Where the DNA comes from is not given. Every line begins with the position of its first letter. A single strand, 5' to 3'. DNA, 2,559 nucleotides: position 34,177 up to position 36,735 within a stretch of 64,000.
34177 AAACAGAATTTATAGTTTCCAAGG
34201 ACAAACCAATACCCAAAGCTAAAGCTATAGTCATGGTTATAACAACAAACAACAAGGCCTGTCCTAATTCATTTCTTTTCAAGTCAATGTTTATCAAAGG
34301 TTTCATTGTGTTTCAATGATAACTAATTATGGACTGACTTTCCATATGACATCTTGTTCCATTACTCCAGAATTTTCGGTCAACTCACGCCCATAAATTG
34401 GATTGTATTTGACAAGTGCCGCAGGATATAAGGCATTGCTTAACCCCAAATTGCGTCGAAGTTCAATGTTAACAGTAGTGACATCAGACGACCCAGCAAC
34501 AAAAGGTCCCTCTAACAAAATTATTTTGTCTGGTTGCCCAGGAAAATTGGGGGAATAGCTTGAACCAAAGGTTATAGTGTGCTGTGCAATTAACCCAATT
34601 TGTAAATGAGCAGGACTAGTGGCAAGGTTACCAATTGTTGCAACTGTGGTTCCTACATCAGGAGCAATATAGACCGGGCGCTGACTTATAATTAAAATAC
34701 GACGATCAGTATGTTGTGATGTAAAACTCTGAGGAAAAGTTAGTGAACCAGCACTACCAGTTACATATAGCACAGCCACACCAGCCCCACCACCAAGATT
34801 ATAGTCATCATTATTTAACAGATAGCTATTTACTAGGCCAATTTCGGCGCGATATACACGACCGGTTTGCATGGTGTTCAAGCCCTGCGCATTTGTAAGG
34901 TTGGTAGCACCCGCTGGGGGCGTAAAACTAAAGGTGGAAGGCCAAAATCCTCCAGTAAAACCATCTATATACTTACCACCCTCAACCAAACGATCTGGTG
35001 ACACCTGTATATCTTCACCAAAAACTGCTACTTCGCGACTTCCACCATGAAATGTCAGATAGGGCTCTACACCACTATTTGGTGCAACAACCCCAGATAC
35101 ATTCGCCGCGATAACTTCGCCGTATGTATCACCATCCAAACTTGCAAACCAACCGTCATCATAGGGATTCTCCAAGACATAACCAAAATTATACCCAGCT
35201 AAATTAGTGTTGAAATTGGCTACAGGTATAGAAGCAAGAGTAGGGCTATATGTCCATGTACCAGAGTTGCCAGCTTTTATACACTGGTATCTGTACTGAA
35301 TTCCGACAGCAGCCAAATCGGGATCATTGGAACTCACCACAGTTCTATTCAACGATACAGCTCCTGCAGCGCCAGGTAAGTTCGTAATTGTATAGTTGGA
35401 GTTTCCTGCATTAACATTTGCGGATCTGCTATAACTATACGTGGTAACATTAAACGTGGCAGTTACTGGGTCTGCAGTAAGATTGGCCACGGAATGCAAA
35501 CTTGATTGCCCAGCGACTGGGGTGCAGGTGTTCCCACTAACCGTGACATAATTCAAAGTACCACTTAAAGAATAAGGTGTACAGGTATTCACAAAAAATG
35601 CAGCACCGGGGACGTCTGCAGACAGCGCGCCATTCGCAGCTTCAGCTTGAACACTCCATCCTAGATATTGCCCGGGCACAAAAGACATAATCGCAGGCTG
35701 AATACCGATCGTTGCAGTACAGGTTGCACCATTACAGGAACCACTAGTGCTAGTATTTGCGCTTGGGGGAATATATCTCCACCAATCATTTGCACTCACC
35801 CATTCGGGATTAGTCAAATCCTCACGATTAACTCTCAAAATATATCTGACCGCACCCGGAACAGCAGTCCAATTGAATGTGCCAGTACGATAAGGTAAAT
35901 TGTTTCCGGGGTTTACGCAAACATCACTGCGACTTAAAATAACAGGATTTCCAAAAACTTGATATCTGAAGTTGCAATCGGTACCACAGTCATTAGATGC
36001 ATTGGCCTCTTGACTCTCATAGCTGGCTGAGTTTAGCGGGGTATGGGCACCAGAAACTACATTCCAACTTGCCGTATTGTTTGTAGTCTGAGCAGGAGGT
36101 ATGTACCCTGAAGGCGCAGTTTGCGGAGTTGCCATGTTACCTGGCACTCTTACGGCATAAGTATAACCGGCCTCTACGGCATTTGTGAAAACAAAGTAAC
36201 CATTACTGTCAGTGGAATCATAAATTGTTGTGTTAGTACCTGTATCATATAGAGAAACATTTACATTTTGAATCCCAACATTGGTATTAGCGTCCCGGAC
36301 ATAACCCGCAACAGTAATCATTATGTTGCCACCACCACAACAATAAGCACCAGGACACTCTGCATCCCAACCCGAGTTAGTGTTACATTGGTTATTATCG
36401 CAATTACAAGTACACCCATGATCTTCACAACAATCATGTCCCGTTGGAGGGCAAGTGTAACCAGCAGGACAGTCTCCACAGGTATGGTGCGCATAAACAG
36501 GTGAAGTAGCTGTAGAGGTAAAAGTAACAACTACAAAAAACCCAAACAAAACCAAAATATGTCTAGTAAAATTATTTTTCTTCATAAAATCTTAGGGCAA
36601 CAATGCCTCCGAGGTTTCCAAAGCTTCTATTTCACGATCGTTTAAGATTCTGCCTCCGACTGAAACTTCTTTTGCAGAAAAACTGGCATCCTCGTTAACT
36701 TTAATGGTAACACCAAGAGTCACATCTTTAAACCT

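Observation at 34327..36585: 752-aa Cys-rich secreted protein heading the minor-pilin operon; candidate non-canonical pilus tip adhesin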

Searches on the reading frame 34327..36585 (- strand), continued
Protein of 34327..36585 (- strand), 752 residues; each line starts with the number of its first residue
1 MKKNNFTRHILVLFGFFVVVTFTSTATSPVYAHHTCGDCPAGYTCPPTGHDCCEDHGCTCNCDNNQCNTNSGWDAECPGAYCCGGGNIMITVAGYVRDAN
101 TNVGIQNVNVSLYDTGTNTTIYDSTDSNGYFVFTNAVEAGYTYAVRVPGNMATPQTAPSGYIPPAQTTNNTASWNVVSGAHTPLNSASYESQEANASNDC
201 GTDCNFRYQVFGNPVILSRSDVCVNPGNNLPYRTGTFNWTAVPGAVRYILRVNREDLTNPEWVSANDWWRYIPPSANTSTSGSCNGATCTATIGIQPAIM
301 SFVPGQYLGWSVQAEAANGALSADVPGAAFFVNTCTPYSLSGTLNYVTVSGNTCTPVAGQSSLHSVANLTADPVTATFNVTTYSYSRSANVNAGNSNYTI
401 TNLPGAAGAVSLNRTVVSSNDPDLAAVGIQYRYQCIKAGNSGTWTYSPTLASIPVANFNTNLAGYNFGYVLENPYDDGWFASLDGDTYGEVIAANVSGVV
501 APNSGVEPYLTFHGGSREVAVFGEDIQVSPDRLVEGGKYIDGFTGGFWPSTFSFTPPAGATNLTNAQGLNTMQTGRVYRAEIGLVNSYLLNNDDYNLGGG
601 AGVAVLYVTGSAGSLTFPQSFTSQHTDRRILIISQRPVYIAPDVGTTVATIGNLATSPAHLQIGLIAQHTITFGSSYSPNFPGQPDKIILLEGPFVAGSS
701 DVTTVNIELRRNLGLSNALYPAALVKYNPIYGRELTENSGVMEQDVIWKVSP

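Call 81: find_encoding_contigs(protein=P0016, flank=10000, max_places=1)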
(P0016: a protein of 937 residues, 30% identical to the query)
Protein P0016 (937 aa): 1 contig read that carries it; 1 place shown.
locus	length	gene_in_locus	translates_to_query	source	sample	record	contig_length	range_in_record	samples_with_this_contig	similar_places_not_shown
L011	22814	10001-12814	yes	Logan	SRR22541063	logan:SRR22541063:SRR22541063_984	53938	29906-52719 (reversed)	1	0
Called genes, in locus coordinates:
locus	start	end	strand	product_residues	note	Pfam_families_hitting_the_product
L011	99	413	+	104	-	-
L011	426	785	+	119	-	-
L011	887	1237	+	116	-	-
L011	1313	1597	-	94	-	-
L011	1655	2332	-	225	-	PF13177:DNA_pol3_delta2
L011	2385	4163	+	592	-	PF05157:MshEN, PF00437:T2SSE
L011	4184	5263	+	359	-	PF00437:T2SSE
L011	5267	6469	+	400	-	PF28597:T2SSF_N, PF00482:T2SSF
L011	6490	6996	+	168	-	PF07963:N_methyl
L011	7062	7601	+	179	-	PF07963:N_methyl (weak)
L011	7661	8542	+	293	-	PF06750:A24_N_bact, PF01478:Peptidase_A24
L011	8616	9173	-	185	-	-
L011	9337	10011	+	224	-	-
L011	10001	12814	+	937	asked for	-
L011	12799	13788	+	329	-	-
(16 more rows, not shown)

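Call 82: find_encoding_contigs(protein=P0025, flank=10000, max_places=1)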
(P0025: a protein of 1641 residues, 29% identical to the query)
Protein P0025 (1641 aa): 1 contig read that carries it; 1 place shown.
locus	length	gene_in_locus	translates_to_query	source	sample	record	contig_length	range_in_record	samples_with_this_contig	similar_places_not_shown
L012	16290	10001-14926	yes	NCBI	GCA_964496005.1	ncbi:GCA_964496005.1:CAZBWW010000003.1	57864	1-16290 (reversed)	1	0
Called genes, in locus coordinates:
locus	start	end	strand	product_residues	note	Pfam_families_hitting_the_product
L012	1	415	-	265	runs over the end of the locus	PF06182:ABC2_membrane_6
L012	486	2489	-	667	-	PF02518:HATPase_c (weak), PF00204:DNA_gyraseB, PF01751:Toprim, PF00986:DNA_gyraseB_C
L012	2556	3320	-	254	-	PF13177:DNA_pol3_delta2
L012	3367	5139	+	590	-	PF05157:MshEN, PF00437:T2SSE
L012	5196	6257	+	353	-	PF00437:T2SSE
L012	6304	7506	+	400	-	PF28597:T2SSF_N, PF00482:T2SSF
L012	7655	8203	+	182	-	PF07963:N_methyl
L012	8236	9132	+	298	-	PF06750:A24_N_bact, PF01478:Peptidase_A24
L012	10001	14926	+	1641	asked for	-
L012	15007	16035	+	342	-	-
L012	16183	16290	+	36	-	?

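Call 83: find_encoding_contigs(protein=P0008, flank=10000, max_places=1)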
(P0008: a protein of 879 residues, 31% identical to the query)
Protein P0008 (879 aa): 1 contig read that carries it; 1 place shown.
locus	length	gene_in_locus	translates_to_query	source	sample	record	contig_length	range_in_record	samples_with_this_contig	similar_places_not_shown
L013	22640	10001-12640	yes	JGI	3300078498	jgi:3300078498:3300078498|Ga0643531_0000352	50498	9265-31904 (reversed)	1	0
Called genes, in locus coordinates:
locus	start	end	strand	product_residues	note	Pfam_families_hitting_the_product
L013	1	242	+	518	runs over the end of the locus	PF12072:RNase_Y_N, PF26594:KH_NusA_2nd (weak), PF00013:KH_1 (weak), PF01966:HD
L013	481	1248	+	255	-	PF00149:Metallophos, PF13277:YmdB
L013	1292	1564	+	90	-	PF00216:Bac_DNA_binding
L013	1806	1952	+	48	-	-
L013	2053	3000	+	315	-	-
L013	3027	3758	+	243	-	-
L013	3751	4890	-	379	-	PF13426:PAS_9 (weak), PF00512:HisKA, PF02518:HATPase_c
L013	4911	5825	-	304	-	PF09924:LPG_synthase_C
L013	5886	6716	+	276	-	-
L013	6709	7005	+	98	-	-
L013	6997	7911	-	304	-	PF00892:EamA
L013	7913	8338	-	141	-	PF02675:AdoMet_dc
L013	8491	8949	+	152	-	-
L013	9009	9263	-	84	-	-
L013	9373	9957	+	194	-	-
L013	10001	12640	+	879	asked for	PF13620:CarboxypepD_reg (weak)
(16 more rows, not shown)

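Call 88: find_related_loci(query=window:34327-36585:-, collection=genome_contigs, flank=10000)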
Query window:34327-36585:- (752 aa) in genome_contigs; peptide patterns used: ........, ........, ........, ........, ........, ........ (x = any residue, [..] = any of these).
24 stretches matched a pattern, but none encodes a relative of the query by tblastn (E <= 1e-3).

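Call 92: find_encoding_contigs(protein=P0079, flank=10000, max_places=1)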
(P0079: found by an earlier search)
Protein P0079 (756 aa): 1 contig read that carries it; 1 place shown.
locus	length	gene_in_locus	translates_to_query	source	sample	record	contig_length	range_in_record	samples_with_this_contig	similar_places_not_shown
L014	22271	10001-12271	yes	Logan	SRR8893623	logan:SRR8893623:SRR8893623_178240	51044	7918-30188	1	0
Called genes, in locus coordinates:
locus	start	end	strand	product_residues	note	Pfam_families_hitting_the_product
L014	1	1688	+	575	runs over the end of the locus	-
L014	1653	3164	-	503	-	-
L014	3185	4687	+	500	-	-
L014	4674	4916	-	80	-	PF02609:Exonuc_VII_S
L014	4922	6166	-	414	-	PF13742:tRNA_anti_2, PF01336:tRNA_anti-codon, PF02601:Exonuc_VII_L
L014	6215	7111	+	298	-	PF00535:Glycos_transf_2, PF13641:Glyco_tranf_2_3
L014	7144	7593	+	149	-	PF07884:VKOR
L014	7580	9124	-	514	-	PF00989:PAS, PF08448:PAS_4, PF13426:PAS_9, PF08447:PAS_3 (weak), PF00512:HisKA, PF02518:HATPase_c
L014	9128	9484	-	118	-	-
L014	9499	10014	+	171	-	-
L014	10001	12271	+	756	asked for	-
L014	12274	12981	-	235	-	-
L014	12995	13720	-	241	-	PF13489:Methyltransf_23, PF13847:Methyltransf_31, PF08241:Methyltransf_11 (weak), PF08242:Methyltransf_12, PF13649:Methyltransf_25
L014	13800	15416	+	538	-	PF04055:Radical_SAM, PF16199:Radical_SAM_C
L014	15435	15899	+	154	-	PF07963:N_methyl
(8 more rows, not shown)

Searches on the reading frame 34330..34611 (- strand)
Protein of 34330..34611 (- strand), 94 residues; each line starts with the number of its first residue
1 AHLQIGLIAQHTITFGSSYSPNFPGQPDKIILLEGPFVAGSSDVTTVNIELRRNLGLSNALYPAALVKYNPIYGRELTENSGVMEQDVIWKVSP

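Call 90: find_related_loci(query=A7, collection=genome_contigs, flank=10000)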
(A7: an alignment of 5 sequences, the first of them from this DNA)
Query A7 (94 aa) in genome_contigs; peptide patterns used: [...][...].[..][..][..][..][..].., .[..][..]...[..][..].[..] (x = any residue, [..] = any of these).
47 stretches matched a pattern, but none encodes a relative of the query by tblastn (E <= 1e-3).

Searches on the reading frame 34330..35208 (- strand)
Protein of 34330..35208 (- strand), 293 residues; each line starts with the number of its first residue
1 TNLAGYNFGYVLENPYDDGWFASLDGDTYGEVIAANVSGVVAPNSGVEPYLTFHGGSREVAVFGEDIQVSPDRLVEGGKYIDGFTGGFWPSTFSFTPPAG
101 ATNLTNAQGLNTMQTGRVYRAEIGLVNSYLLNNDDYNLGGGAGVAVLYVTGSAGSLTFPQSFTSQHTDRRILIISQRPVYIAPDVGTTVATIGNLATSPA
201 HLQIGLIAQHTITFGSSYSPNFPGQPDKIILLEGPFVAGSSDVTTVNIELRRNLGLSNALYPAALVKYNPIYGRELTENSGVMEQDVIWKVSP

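Call 30: find_homologous_proteins(query=A2, max_evalue=0.001)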
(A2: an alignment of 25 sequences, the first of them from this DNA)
Query A2 (25 sequences) (293 aa, profile of the alignment): 5 proteins with E <= 0.001 among 8000 candidates.
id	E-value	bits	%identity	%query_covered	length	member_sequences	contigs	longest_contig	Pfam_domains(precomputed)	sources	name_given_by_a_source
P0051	3.6e-67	245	27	88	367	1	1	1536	-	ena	-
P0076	9.2e-60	220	32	63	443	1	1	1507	-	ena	-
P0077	1.3e-59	220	28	89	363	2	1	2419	-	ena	-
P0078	4.0e-59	218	31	66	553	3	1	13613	-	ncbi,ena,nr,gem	ncbi:hypothetical protein KKG08_00875 [Patescibacteria group bacterium]|nr:hypothetical protein [Pat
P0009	1.5e-18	85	83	28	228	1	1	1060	-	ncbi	-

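Call 31: search_solved_structures(query=A2, max_evalue=10)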
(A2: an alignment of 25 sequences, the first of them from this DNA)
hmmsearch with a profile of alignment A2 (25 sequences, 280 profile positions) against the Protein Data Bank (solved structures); distinct sequences matched with E-value up to 10: 2.
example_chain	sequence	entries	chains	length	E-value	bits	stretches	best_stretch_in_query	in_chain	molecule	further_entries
1vmh_A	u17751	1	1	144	0.062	15.9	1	138-212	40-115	Uncharacterized conserved protein YjbQ/UPF0047 family, ortholog yugU B.subtilis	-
1xbf_A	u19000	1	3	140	0.068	15.8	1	138-212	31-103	Clostridium acetobutylicum Q97KL0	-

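Call 36: find_encoding_contigs(protein=P0078, flank=10000, max_places=3)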
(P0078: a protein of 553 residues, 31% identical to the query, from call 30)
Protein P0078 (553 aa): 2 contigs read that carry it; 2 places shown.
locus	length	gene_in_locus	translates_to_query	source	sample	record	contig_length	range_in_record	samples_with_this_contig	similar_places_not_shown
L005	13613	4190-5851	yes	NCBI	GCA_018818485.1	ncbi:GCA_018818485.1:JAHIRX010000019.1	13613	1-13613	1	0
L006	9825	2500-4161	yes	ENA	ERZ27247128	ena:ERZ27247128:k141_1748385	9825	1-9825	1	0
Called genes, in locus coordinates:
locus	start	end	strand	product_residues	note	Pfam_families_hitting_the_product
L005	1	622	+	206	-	?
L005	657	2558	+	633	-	-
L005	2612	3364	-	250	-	-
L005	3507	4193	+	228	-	-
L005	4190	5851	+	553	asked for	-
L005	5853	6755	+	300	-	-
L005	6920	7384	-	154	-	-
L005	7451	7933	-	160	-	PF01841:Transglut_core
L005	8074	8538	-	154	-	PF13186:SPASM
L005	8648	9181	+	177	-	PF07963:N_methyl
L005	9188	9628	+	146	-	PF07963:N_methyl (weak)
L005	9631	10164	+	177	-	PF07963:N_methyl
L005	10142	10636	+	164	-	-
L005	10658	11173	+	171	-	PF07963:N_methyl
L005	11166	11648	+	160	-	-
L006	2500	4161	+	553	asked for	-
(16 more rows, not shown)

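Call 97: search_protein_families(library=pfam, alignment_id=A2, max_evalue=10)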
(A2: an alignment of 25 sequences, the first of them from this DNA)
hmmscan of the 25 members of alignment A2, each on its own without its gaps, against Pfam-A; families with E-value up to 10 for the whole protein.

A. member 1, seq(293 aa): 0 families

B. families by the number of members that match (of 25 scanned): 8 families
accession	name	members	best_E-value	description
PF11182.14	AlgF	1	0.016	Alginate O-acetyl transferase AlgF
PF22432.2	PA2794-like_C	1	0.022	PA2794-like, C-terminal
PF07198.17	DUF1410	1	0.14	Protein of unknown function (DUF1410)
PF21808.2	Dynamin-like_hel_bact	1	0.14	Bacterial dynamin-like protein, helical domain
PF14728.12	PTHB1_GAE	1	0.2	PTHB1 GAE domain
PF24587.1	DUF7612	1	0.24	Domain of unknown function (DUF7612)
PF09552.15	RE_BstXI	1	0.25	BstXI restriction endonuclease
PF09439.16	SRPRB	1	0.28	Signal recognition particle receptor beta subunit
